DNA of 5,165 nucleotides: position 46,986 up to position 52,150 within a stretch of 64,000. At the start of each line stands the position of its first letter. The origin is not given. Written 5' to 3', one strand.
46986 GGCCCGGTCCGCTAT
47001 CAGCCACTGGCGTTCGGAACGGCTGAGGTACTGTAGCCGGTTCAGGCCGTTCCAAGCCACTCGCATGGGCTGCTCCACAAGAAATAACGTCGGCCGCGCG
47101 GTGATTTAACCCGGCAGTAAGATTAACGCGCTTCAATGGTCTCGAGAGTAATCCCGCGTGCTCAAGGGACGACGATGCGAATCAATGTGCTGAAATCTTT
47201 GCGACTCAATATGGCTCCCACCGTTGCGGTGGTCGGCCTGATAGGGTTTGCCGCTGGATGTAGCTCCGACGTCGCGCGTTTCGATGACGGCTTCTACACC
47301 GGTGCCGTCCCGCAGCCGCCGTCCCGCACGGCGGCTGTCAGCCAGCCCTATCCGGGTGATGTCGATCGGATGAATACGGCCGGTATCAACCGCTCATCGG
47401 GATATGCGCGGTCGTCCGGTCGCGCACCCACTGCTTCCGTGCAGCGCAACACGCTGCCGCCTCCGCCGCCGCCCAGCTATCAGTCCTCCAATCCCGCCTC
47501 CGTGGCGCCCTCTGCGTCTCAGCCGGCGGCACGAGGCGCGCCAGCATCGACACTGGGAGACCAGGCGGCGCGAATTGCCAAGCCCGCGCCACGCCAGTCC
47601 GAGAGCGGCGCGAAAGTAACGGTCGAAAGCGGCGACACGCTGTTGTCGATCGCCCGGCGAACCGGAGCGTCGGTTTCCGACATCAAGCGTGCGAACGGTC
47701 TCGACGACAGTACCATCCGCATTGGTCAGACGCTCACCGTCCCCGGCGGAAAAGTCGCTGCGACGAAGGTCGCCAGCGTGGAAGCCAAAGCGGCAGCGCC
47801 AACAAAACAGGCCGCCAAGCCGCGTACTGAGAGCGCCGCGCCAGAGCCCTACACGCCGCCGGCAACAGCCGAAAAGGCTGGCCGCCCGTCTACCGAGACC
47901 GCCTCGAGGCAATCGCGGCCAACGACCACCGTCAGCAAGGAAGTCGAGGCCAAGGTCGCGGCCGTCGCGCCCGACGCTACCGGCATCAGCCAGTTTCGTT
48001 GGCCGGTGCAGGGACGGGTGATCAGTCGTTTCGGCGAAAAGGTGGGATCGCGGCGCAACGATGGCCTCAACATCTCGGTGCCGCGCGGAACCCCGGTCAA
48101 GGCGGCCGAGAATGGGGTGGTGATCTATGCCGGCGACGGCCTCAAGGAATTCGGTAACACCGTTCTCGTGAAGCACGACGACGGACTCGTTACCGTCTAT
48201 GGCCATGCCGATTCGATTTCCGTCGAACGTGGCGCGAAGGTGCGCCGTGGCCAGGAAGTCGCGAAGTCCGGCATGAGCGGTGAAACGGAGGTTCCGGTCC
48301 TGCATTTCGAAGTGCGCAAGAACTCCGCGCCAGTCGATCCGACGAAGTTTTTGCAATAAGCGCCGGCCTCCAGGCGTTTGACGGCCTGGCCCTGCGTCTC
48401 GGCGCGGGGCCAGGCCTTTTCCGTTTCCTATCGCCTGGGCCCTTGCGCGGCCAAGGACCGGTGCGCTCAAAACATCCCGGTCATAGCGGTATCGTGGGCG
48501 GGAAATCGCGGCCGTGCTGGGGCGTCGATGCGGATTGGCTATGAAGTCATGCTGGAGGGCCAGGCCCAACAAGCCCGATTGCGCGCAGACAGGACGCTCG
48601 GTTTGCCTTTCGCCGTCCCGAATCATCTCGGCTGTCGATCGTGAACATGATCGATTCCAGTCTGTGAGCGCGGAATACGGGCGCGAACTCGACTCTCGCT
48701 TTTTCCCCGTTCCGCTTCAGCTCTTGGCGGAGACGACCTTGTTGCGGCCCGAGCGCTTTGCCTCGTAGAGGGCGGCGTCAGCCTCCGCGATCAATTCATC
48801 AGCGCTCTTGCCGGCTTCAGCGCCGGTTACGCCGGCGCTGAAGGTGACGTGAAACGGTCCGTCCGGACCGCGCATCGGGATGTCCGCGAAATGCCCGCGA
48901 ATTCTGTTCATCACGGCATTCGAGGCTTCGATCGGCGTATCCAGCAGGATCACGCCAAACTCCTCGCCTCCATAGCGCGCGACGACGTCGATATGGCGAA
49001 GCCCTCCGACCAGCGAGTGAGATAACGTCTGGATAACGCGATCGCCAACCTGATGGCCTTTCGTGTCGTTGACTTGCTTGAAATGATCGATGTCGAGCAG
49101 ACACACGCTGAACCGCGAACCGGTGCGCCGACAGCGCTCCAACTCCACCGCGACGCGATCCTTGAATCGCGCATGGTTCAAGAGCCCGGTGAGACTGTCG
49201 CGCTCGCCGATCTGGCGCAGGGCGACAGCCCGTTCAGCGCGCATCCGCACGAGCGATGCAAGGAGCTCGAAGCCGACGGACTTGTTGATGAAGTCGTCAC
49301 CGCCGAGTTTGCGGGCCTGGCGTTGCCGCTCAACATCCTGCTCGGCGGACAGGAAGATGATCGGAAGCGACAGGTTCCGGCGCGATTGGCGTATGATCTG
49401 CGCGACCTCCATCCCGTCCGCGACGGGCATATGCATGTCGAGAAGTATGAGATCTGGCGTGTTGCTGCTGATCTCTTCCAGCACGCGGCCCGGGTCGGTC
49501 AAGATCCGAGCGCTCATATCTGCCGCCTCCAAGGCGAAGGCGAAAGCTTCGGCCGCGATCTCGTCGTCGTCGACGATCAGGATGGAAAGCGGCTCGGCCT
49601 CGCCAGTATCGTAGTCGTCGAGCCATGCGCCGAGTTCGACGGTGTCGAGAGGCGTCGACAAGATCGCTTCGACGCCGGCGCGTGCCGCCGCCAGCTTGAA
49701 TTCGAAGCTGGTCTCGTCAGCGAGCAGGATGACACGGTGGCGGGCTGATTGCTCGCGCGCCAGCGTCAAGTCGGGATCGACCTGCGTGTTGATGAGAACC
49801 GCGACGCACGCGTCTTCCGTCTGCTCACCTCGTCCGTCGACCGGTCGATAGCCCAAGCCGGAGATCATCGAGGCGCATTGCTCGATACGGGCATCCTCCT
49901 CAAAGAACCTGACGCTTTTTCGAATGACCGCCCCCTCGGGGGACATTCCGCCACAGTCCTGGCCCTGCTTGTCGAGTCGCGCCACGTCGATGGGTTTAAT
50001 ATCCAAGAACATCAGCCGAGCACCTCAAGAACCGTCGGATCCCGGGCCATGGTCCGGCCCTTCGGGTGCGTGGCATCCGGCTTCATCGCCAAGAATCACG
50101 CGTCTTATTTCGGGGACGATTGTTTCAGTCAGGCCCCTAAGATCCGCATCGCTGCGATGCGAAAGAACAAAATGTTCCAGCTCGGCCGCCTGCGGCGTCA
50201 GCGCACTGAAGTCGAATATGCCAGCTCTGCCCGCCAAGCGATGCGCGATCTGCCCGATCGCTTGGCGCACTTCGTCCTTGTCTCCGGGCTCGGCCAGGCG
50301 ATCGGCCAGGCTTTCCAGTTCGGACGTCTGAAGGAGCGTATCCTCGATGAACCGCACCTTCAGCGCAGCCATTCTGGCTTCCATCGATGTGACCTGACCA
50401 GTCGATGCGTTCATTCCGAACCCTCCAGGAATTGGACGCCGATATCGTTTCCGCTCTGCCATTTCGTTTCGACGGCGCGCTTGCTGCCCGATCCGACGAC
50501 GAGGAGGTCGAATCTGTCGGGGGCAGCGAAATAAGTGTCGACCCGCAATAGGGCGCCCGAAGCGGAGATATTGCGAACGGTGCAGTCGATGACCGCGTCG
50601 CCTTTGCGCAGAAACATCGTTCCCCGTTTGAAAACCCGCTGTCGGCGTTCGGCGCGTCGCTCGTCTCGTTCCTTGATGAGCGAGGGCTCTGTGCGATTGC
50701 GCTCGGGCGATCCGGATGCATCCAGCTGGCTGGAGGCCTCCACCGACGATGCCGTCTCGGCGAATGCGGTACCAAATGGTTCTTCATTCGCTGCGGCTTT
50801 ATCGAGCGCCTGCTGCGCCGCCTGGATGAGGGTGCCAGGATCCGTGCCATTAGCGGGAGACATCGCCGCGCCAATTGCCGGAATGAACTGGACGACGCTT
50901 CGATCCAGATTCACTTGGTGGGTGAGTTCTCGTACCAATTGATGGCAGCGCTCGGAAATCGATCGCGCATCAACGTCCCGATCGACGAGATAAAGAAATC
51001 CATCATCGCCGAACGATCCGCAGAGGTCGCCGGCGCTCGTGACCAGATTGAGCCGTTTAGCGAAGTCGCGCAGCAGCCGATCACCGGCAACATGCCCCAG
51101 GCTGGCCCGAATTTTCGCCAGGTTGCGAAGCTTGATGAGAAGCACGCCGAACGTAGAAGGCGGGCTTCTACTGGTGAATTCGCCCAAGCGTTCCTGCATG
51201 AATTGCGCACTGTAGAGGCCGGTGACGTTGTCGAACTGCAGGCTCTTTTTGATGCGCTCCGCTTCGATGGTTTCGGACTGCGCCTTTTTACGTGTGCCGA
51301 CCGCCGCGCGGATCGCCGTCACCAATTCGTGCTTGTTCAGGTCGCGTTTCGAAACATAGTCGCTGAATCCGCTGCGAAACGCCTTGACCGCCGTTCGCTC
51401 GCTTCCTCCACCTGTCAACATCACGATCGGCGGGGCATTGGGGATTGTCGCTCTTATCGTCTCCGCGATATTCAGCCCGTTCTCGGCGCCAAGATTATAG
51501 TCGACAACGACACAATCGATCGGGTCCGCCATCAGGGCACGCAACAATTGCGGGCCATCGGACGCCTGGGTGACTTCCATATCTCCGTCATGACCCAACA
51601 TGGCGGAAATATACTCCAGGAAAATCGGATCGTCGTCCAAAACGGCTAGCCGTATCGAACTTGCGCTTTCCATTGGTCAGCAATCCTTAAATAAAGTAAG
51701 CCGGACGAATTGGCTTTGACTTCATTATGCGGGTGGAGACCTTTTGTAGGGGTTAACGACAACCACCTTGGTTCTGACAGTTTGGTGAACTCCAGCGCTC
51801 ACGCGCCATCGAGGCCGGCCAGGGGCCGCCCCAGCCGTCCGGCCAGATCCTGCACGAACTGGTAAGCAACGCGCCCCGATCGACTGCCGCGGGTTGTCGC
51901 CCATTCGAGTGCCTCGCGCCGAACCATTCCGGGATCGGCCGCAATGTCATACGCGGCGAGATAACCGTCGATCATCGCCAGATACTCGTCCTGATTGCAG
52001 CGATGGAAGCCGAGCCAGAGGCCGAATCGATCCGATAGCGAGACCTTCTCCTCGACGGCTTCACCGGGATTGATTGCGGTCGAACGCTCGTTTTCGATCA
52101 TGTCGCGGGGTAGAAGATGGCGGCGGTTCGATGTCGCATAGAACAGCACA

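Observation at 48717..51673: Kinase-less three-gene phosphorelay/c-di-GMP cassette in a core locus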

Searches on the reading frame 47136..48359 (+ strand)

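Call 3: search_protein_families(library=pfam, proteins=[window:47136-48359:+], max_evalue=0.01)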
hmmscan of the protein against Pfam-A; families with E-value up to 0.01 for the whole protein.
window:47136-48359:+ (407 aa): 3 families
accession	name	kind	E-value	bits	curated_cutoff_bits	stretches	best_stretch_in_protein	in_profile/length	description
PF01551.29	Peptidase_M23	-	1.8e-29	102.2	28.7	1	307-402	2-96/96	Peptidase family M23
PF01476.26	LysM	-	5.4e-14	52.3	20.9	1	162-203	2-43/43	LysM domain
PF23473.1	LysM3_LYK4_5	-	0.0073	16.8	29.3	0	163-203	7-47/48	LYK4/5 LysM3 domain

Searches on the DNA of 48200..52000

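Call 94: search_rna_families(source=window, start=48200, end=52000, threshold=evalue, max_evalue=1)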
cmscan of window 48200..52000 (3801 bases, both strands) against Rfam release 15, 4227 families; matches with E-value up to 1: 1.
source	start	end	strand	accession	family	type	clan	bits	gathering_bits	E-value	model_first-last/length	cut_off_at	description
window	49252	49308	+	RF01129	sR44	Gene; snRNA; snoRNA; CD-box;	-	20.1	45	0.082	1-55/55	no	Small nucleolar RNA sR44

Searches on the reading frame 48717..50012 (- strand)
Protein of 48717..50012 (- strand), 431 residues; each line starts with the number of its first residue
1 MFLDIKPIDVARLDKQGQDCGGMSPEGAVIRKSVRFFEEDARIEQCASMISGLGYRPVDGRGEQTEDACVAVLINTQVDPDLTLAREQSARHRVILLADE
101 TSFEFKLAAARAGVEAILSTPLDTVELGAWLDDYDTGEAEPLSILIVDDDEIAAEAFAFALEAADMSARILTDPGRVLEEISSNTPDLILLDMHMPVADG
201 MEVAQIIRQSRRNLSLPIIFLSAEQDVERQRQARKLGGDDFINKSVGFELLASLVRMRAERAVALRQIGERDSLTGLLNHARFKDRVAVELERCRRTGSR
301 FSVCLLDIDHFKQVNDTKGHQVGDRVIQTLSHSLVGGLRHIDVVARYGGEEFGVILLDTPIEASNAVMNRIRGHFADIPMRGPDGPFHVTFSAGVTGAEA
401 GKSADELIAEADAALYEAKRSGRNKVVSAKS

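Call 3: search_protein_families(library=pfam, proteins=[window:48717-50012:-], max_evalue=0.01)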
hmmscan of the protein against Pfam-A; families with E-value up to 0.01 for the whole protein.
window:48717-50012:- (431 aa): 3 families
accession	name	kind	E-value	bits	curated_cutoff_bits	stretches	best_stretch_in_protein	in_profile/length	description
PF00990.26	GGDEF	-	1.7e-41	142.1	23.8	1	271-425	3-161/161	Diguanylate cyclase, GGDEF domain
PF00072.30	Response_reg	-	1.2e-23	83.8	30.2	1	144-255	1-110/111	Response regulator receiver domain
PF23198.2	PDE8A_N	-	0.0057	17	29.6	0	144-231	12-101/147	PDE8A-like, N-terminal domain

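Call 32: search_solved_structures(query=window:48717-50012:-, max_evalue=1e-10, show_alignments=1)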
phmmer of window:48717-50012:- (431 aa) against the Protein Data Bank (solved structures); distinct sequences matched with E-value up to 1e-10: 60.
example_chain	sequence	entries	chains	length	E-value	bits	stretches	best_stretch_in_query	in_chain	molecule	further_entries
6zxm_A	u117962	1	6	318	1.3e-46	162.6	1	144-428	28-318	Putative GGDEF/response regulator receiver domain protein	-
6zxc_A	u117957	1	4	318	1.2e-44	156.2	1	144-428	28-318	Putative GGDEF/response regulator receiver domain protein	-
6zxb_A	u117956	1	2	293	1.2e-44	156.2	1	144-428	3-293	Putative GGDEF/response regulator receiver domain protein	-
9g85_A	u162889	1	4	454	4.9e-40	141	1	144-428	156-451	Response regulator PleD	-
2wb4_A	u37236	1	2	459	5.1e-40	140.9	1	144-428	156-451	DIGUANYLATE CYCLASE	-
9g86_A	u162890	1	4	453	5.3e-40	140.9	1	144-428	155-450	Response regulator PleD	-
1w25_A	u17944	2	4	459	5.5e-40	140.8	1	144-428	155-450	STALKED-CELL DIFFERENTIATION CONTROLLING PROTEIN | RESPONSE REGULATOR PLED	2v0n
3bre_A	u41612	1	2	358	1.1e-32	116.8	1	258-426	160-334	Probable two-component response regulator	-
7e6g_A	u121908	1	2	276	2.1e-32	115.8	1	257-429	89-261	Putative GGDEF domain protein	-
3i5a_A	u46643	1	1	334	9e-32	113.8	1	131-427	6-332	Response regulator/GGDEF domain protein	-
3ign_A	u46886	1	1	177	2.7e-31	112.2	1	266-428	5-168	Diguanylate cyclase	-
5xgb_A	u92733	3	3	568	1.3e-29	106.7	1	265-426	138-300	Uncharacterized protein | Uncharacterized protein PA0861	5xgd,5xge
4zmm_A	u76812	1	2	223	7.5e-29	104.1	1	271-428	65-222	diguanylate cyclase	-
4zmu_A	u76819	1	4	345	2e-28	102.7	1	271-428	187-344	diguanylate cyclase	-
5euh_A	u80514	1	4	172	7.2e-26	94.3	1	271-429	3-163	Putative GGDEF domain membrane protein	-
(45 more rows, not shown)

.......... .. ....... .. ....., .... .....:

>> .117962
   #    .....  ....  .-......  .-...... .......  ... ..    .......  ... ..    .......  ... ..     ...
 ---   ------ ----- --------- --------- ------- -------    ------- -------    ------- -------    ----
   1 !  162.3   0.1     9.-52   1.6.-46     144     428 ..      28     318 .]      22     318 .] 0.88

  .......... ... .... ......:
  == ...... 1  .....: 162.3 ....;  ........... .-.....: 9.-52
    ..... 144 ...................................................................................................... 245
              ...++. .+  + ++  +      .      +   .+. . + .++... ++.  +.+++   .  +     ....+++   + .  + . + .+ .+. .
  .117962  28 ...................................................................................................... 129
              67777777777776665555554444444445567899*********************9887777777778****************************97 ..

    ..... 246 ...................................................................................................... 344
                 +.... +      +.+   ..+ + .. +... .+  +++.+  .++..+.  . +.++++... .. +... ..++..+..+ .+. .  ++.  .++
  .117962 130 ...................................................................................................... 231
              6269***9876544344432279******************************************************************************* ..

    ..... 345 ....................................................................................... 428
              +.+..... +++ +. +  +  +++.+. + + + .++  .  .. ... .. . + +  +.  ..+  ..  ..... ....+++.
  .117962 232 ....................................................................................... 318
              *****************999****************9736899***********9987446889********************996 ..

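Call 102: search_protein_families(library=ncbifam, proteins=[window:48717-50012:-], max_evalue=0.00001)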
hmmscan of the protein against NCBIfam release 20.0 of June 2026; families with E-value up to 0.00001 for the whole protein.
window:48717-50012:- (431 aa): 91 families (the best 25 are shown)
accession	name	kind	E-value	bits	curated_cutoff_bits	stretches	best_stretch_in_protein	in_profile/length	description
NF047654.1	DiguCycDgcRLepto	equivalog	3.2e-54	183.9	500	1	144-428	5-295/295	diguanylate cyclase DgcR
NF007135.0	PRK09581.1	equivalog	4.3e-54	184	474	1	141-429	155-455/457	PleD family two-component system response regulator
NF038266.1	diguan_SiaD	equivalog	2e-48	165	290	1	259-426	84-252/252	biofilm regulation diguanylate cyclase SiaD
NF007380.0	PRK09894.1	equivalog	3.3e-45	154.7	256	1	260-429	120-287/296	diguanylate cyclase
TIGR00254.1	GGDEF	domain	5.3e-45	153.1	37.4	1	269-428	5-166/168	diguanylate cyclase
NF007423.1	PRK09966.1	equivalog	6.1e-33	114.3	325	1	264-419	234-390/390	diguanylate cyclase DgcN/YfiN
NF041606.1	dguan_cyc_DgcA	equivalog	1.6e-32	112.8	370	1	287-429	196-339/340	diguanylate cyclase DgcA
NF007298.0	PRK09776.1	equivalog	1.8e-32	112.2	1135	1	270-426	685-842/1111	diguanylate cyclase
NF007599.0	PRK10245.1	equivalog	2.4e-31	108.5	402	1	259-426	200-367/371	diguanylate cyclase AdrA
NF040885.1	diguan_DgcJ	equivalog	6.1e-31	107.8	500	1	250-423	322-490/493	diguanylate cyclase DgcJ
NF051473.1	DigCycDgcsShew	equivalog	1.7e-29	103.1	400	1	272-425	138-287/291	diguanylate cyclase DgcS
NF050064.1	BlResRespRegCbrR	equivalog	1.3e-28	100.1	600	1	187-426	170-411/415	bile resistance response regulator CbrR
NF011955.1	PRK15426.1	equivalog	1.3e-26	92.9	408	1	271-428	400-560/564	cellulose biosynthesis regulator diguanylate cyclase DgcQ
NF045675.1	PhdiestaseDibA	equivalog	2.4e-24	85.7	980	1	264-424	198-359/623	phosphodiesterase DibA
NF007474.0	PRK10060.1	equivalog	4.3e-23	81.4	782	1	264-425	232-391/663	cyclic di-GMP phosphodiesterase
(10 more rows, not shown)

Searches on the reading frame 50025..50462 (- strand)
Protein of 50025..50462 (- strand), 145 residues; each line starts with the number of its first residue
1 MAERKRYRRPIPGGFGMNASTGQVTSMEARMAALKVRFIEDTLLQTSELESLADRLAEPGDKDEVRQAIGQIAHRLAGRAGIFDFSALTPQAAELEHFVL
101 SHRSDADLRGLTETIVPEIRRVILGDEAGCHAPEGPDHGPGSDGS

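Call 3: search_protein_families(library=pfam, proteins=[window:50025-50462:-], max_evalue=0.01)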
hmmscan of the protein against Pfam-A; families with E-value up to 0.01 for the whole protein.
window:50025-50462:- (145 aa): 1 family
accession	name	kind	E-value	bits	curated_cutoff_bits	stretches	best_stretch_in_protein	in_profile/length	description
PF01627.28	Hpt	-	2.7e-07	31.2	24.6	1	48-110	16-70/84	Hpt domain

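Call 34: search_solved_structures(query=window:50025-50414:-, max_evalue=1, show_alignments=2)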
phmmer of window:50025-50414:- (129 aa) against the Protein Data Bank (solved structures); distinct sequences matched with E-value up to 1: 3.
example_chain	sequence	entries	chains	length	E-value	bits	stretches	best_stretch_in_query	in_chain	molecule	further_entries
6ff6_A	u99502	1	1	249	0.0016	22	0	26-85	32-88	BRIC1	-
1i5n_A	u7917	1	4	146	0.68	13.5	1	26-83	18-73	CHEMOTAXIS PROTEIN CHEA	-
9o19_H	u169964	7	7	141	0.76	13.4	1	28-79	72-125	ATP synthase epsilon chain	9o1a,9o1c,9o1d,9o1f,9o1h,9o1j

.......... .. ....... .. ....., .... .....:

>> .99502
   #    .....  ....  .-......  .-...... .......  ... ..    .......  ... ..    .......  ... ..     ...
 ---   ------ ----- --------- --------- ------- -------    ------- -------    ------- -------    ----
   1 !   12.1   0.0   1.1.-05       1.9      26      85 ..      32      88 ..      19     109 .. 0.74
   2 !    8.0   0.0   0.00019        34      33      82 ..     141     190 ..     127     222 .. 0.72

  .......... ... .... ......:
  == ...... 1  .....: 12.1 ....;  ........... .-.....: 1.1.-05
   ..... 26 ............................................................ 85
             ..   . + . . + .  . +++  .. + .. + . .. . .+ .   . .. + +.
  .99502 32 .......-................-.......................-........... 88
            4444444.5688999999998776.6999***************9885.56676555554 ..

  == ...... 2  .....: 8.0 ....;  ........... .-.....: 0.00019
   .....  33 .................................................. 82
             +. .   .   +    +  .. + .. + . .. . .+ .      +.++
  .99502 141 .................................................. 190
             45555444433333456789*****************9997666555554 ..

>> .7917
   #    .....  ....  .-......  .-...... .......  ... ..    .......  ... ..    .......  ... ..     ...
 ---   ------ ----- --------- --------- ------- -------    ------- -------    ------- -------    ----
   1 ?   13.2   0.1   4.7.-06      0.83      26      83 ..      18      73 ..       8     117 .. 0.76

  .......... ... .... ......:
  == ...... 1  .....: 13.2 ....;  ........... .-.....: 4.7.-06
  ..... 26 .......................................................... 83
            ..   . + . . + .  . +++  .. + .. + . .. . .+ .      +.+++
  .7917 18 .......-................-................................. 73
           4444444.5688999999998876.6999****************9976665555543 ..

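Call 102: search_protein_families(library=ncbifam, proteins=[window:50025-50414:-], max_evalue=0.00001)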
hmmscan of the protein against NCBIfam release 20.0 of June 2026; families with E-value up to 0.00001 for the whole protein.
window:50025-50414:- (129 aa): 0 families
